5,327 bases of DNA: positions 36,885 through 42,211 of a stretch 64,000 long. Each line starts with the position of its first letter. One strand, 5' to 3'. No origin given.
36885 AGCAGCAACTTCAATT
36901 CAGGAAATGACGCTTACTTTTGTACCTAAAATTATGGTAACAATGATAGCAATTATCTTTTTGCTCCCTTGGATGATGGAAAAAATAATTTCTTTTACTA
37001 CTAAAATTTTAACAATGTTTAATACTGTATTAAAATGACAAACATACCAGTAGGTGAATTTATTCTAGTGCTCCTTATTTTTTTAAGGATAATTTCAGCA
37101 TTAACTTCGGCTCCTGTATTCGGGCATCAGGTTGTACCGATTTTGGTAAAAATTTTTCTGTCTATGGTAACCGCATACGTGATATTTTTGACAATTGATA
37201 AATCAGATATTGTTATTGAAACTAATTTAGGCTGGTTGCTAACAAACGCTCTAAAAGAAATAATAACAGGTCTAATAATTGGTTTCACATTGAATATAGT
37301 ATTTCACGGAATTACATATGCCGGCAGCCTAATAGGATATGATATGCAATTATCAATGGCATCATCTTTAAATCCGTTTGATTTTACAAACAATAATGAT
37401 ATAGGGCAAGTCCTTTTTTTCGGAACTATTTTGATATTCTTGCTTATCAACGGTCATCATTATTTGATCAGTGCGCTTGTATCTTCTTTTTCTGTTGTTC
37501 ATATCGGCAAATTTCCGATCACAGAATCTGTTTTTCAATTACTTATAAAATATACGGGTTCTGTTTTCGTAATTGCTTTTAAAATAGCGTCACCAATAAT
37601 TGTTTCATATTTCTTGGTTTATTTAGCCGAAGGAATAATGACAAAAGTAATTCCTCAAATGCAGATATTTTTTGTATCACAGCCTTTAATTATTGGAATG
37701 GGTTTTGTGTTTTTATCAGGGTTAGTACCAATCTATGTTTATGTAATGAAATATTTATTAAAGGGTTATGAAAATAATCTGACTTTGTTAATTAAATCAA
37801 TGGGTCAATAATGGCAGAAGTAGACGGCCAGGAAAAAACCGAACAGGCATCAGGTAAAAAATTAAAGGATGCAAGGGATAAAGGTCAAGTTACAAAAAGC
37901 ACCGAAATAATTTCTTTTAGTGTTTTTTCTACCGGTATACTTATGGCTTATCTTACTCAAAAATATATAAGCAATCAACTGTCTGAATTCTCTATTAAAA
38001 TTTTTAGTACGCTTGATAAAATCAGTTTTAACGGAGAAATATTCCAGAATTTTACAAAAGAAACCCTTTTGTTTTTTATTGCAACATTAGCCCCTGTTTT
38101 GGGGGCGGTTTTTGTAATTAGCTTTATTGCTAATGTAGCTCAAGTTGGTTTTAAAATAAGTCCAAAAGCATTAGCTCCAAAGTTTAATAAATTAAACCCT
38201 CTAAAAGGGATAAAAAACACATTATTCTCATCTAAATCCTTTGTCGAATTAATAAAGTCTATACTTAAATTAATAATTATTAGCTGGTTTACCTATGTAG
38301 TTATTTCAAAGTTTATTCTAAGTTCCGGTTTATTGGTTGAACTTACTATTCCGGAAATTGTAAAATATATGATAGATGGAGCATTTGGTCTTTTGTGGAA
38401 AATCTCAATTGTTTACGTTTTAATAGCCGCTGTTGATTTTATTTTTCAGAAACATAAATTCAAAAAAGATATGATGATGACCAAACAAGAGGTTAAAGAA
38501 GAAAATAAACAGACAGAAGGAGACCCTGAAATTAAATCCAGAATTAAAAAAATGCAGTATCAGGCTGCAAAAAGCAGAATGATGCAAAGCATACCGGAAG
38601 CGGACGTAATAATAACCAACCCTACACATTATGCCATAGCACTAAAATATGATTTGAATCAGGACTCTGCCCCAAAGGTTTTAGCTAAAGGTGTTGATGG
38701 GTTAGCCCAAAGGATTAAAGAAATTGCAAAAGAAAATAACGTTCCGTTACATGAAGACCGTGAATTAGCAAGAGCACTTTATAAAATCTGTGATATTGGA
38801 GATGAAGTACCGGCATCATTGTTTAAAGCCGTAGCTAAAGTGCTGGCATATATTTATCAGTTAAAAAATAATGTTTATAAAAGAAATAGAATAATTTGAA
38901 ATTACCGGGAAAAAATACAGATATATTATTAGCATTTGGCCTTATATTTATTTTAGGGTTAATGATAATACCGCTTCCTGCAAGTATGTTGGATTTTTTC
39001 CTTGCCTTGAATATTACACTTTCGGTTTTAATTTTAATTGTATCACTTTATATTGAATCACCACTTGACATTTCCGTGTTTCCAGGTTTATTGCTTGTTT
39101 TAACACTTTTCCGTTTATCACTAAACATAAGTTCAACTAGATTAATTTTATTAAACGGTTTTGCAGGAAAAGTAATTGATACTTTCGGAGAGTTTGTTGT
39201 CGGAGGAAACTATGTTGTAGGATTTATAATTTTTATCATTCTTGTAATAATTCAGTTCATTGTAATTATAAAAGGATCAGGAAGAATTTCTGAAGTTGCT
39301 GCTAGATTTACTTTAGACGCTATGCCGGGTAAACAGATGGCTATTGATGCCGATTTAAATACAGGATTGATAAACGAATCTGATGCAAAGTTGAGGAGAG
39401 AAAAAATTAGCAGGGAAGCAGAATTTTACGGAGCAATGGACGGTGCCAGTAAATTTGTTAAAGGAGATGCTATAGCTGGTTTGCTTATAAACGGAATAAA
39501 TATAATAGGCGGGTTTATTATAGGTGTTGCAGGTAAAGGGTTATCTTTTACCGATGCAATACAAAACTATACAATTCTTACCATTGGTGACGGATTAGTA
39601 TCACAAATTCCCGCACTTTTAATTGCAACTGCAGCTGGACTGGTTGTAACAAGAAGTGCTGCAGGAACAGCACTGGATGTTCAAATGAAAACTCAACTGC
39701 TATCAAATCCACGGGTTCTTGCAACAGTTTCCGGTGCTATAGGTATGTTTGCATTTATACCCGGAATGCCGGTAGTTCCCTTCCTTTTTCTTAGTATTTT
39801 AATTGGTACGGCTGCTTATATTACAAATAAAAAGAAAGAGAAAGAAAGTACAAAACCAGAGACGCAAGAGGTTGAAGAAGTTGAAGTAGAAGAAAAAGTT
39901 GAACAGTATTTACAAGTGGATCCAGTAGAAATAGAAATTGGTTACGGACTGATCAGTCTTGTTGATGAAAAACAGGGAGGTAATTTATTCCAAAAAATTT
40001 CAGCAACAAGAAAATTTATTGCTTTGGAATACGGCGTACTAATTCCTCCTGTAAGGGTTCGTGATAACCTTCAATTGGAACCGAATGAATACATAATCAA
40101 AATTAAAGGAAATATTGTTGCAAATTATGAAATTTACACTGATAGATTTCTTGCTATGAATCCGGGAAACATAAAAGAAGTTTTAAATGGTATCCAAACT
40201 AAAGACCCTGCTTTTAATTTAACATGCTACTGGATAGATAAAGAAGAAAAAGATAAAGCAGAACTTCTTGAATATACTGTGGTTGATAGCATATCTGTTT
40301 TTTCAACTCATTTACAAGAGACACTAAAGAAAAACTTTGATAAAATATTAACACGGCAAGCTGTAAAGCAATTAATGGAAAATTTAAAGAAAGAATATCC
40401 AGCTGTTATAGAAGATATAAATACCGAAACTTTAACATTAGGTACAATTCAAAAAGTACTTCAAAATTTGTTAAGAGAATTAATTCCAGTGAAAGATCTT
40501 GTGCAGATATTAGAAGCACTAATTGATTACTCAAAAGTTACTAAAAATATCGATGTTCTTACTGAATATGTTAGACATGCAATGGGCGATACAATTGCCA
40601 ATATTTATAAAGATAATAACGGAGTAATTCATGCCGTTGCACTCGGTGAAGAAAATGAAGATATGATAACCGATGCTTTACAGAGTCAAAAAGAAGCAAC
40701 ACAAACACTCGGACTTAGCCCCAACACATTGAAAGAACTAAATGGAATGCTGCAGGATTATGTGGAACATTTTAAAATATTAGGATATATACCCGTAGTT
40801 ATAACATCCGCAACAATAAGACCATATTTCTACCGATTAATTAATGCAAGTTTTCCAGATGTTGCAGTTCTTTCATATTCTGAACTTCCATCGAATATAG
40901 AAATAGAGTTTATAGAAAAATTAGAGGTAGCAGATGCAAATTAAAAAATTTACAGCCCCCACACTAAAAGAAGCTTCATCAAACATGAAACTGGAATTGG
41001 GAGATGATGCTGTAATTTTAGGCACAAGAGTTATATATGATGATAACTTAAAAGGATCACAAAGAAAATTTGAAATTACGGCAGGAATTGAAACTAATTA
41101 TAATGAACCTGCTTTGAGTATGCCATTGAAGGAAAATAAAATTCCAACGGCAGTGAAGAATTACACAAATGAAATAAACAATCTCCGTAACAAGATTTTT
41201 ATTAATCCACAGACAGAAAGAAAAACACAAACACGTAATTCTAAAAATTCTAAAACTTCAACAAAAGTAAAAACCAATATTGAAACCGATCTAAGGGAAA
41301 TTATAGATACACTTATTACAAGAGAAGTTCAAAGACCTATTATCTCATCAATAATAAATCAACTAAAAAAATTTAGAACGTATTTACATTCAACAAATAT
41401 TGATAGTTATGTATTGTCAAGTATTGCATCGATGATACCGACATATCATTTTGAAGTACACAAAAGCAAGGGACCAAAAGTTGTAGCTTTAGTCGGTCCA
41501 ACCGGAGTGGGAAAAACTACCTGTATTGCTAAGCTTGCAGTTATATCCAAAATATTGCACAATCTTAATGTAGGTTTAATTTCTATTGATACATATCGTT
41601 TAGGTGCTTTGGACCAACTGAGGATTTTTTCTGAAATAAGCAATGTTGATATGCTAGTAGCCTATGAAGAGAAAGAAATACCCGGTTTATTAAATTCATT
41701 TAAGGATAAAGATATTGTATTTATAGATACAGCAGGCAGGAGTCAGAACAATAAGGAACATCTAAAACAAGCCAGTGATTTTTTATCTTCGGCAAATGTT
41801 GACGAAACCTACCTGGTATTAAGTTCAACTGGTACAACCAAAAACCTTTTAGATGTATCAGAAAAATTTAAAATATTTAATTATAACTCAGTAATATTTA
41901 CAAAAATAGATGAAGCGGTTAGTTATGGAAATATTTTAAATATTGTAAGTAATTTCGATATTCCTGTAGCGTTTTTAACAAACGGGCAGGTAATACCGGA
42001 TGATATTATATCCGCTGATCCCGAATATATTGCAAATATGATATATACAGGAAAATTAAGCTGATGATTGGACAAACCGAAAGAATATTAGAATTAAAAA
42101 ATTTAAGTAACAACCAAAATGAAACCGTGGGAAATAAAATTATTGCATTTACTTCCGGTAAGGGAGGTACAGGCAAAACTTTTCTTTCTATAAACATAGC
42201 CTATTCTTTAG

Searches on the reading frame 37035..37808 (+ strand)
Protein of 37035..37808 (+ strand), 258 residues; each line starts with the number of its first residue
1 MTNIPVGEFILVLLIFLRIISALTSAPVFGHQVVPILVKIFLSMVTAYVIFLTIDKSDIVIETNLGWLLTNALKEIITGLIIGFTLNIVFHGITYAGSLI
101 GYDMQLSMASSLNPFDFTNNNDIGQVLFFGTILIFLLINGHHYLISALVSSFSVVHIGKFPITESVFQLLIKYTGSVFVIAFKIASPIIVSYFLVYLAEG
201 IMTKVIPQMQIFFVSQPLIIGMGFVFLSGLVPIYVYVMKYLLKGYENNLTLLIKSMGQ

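Call 24: search_protein_families(library=pfam, proteins=[window:37035-37808:+], max_evalue=0.001)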
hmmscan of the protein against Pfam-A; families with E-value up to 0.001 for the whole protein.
window:37035-37808:+ (258 aa): 1 family
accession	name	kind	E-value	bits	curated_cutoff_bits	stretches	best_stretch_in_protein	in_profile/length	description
PF01311.25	Bac_export_1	-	4.3e-56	190.5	27.8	1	10-242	2-227/230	Bacterial export proteins, family 1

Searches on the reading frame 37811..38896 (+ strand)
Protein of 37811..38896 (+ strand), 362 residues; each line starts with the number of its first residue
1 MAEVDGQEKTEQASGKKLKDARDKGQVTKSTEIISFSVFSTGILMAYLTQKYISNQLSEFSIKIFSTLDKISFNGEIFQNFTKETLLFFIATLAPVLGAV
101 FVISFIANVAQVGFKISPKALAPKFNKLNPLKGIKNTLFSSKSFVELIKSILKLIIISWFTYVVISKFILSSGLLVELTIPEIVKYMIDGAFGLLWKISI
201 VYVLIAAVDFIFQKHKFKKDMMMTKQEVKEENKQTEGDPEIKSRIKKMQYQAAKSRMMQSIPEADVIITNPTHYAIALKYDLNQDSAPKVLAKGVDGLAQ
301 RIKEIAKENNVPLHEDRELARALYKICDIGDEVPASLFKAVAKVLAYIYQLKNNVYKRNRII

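Call 24: search_protein_families(library=pfam, proteins=[window:37811-38896:+], max_evalue=0.001)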
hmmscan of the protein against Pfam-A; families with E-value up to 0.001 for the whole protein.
window:37811-38896:+ (362 aa): 1 family
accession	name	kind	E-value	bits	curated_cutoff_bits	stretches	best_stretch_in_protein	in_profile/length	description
PF01312.24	Bac_export_2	-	1e-122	410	24.4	1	7-348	1-335/335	FlhB HrpN YscU SpaS Family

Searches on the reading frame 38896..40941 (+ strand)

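Call 24: search_protein_families(library=pfam, proteins=[window:38896-40941:+], max_evalue=0.001)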
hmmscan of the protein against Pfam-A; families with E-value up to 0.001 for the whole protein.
window:38896-40941:+ (682 aa): 1 family
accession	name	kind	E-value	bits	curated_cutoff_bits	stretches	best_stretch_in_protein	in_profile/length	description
PF00771.25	FHIPEP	-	8.1e-263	874.2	29.1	1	19-668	1-656/657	FHIPEP family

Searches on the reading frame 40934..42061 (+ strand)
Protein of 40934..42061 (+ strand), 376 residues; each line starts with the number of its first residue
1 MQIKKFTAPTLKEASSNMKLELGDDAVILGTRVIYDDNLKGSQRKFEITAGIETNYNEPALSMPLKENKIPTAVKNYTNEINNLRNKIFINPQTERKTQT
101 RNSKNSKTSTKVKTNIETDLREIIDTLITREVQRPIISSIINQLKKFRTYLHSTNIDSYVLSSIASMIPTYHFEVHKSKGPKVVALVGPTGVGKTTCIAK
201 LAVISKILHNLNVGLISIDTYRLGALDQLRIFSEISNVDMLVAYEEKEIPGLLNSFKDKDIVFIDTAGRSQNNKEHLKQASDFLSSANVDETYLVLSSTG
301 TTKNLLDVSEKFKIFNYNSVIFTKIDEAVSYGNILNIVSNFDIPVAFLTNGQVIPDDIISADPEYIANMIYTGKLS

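Call 24: search_protein_families(library=pfam, proteins=[window:40934-42061:+], max_evalue=0.001)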
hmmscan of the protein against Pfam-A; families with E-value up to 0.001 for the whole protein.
window:40934-42061:+ (376 aa): 6 families
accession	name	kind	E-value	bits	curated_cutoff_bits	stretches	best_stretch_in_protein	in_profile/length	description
PF00448.28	SRP54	-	1.1e-40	139.8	22.7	1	181-370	1-194/196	SRP54-type protein, GTPase domain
PF13173.12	AAA_14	-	3.9e-05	24.1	27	1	182-285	3-87/129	AAA domain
PF13479.12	AAA_24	-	0.00041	20.7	27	0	182-268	3-74/195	AAA domain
PF00004.35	AAA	-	0.00048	21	21.2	0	185-274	2-73/131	ATPase family associated with various cellular activities (AAA)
PF01926.29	MMR_HSR1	-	0.00067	20.2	21.9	0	256-308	43-96/113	50S ribosome-binding GTPase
PF25199.1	nSTAND_NTPase5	-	0.00086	19.6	34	0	169-203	30-63/145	Novel STAND NTPase 5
